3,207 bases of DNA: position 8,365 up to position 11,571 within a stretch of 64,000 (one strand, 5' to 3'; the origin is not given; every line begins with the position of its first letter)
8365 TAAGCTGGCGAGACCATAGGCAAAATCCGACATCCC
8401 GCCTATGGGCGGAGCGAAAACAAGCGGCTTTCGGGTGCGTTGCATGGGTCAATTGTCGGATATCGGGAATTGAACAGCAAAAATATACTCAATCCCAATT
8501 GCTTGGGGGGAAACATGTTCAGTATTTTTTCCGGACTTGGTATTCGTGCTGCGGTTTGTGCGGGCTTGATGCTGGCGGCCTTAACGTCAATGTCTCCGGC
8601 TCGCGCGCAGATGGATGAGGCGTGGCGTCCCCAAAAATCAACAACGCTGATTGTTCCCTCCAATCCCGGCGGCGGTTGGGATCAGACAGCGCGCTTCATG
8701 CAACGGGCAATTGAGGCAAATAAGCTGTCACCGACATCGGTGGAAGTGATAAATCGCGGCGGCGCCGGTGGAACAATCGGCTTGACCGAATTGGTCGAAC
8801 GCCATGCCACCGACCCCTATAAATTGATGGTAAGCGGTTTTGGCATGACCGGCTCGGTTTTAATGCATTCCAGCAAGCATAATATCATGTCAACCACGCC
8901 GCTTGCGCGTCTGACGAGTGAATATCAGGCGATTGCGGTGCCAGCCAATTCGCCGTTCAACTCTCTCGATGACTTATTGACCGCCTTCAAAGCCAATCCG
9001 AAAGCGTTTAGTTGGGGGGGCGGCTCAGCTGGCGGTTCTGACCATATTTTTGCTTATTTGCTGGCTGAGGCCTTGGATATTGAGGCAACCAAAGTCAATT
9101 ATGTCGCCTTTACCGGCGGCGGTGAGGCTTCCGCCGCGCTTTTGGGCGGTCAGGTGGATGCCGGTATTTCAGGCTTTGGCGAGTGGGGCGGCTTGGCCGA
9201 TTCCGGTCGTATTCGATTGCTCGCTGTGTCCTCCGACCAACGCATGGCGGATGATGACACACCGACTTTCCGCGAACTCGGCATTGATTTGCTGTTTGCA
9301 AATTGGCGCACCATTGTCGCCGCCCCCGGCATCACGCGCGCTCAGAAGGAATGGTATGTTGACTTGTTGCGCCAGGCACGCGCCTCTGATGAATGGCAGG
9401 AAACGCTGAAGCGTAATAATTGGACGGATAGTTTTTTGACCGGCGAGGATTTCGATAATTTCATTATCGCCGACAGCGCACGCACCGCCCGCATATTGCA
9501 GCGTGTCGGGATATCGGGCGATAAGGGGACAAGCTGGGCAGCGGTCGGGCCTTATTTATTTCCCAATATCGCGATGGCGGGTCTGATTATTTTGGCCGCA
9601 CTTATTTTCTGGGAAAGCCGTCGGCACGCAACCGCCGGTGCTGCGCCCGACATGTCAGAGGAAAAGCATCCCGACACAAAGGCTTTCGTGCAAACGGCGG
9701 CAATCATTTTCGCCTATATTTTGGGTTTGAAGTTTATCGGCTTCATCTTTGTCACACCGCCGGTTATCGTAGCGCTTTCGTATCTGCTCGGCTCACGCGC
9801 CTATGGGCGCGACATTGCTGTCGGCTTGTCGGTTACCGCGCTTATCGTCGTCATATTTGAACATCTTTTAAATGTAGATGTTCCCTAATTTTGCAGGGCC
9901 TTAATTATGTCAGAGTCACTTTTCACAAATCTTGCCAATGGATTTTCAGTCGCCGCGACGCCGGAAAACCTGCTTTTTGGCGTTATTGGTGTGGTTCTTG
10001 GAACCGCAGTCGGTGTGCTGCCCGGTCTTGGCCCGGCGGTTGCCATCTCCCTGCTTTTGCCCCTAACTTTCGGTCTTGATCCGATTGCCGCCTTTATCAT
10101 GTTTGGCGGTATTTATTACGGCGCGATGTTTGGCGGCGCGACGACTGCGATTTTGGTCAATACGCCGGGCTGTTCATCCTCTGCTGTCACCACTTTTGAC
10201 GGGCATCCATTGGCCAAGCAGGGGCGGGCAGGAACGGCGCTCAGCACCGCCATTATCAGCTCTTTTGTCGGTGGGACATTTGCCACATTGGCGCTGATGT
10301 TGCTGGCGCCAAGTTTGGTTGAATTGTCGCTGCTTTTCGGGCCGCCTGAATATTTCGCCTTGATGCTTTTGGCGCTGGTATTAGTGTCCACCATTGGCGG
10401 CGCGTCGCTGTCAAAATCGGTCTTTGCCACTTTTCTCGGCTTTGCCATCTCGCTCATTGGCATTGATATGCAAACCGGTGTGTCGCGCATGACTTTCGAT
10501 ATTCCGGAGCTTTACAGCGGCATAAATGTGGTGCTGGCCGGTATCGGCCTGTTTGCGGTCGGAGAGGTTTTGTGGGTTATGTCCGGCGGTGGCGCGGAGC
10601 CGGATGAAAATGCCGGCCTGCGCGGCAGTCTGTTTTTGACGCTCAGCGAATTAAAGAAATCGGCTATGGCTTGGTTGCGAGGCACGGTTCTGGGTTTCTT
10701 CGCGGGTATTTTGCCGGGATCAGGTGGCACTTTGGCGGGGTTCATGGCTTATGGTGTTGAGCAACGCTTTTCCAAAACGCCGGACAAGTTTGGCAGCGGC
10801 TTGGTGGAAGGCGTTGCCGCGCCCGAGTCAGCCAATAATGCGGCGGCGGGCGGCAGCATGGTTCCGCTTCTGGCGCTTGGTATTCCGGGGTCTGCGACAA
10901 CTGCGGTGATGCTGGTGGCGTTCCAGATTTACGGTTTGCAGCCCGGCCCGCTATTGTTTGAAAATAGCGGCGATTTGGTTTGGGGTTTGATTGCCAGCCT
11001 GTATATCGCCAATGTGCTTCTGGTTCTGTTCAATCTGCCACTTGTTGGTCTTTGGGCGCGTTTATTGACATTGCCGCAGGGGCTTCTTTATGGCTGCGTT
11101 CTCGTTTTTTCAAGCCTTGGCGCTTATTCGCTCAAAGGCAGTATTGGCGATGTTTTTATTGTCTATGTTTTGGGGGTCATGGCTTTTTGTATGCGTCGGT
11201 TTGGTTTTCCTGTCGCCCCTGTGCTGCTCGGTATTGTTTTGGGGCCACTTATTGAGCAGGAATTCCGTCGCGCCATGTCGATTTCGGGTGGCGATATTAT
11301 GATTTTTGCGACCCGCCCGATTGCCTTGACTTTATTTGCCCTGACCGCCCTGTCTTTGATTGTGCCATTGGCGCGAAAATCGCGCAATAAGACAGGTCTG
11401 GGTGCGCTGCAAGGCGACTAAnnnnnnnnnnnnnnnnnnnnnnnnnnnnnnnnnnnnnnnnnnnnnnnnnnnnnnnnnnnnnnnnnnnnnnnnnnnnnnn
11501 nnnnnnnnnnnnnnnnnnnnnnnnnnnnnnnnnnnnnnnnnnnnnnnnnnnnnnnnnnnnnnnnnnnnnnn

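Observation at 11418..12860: Membrane-anchored one-component regulator built from a TctC (Bug) binding domain and a LuxR HTH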

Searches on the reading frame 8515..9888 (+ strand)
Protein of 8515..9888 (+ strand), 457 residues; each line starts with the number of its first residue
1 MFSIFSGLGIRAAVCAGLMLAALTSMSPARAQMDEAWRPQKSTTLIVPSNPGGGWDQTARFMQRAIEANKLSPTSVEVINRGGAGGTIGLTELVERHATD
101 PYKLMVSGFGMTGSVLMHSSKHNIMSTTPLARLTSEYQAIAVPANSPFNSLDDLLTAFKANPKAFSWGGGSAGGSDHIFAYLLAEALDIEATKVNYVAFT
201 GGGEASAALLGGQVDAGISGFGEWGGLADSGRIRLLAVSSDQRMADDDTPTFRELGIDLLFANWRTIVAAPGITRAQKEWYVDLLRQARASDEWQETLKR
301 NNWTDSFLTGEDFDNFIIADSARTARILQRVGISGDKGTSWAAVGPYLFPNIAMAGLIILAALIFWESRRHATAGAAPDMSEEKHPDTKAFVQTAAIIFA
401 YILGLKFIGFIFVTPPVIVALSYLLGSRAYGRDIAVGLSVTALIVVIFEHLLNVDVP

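Call 3: search_protein_families(library=pfam, proteins=[window:8515-9888:+], max_evalue=0.01)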
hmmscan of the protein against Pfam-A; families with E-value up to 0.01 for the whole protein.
window:8515-9888:+ (457 aa): 3 families
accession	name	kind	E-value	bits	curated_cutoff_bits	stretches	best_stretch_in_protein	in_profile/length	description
PF03401.19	TctC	-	1e-23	84.7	27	1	70-332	12-273/274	Tripartite tricarboxylate transporter family receptor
PF07331.16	TctB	-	1.2e-16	61.5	29.1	1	335-457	21-137/137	Tripartite tricarboxylate transporter TctB family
PF12974.12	Phosphonate-bd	-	0.0047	16.8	27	1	129-237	72-185/242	ABC transporter, phosphonate, periplasmic substrate-binding protein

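Call 4: search_protein_families(library=ncbifam, proteins=[window:8515-9888:+], max_evalue=0.01)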
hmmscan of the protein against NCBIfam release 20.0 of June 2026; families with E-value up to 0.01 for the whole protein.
window:8515-9888:+ (457 aa): 2 families
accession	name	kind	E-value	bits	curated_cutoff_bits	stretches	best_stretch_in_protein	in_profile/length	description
TIGR02122.1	TRAP_TAXI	subfamily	0.00091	18.2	84.35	1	15-241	6-222/320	TAXI family TRAP transporter solute-binding subunit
TIGR01728.1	SsuA_fam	subfamily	0.0033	16.7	163.5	0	184-223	24-61/290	aliphatic sulfonate ABC transporter substrate-binding protein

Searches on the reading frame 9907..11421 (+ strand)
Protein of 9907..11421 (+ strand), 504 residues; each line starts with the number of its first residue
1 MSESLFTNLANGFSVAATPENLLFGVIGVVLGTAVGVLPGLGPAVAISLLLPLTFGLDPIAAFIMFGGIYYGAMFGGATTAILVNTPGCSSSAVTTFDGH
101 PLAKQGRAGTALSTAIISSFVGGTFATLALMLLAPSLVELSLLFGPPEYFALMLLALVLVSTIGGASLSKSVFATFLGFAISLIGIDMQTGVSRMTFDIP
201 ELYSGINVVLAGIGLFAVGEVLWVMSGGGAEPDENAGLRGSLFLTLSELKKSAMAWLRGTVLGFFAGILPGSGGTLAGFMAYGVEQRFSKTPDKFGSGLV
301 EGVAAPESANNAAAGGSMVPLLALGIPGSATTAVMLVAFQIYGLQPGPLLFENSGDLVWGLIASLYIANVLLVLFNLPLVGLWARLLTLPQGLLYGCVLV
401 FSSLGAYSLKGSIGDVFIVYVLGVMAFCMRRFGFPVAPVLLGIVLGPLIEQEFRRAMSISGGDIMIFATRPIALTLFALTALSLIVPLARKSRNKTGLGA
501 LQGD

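Call 3: search_protein_families(library=pfam, proteins=[window:9907-11421:+], max_evalue=0.01)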
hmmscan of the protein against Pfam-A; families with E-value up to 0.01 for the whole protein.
window:9907-11421:+ (504 aa): 1 family
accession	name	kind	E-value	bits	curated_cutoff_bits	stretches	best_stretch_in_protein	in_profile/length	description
PF01970.21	TctA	-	7.1e-154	512.9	28.9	1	22-441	1-423/423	Tripartite tricarboxylate transporter TctA family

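Call 4: search_protein_families(library=ncbifam, proteins=[window:9907-11421:+], max_evalue=0.01)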
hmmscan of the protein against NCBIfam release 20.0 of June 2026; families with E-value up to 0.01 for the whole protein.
window:9907-11421:+ (504 aa): 0 families
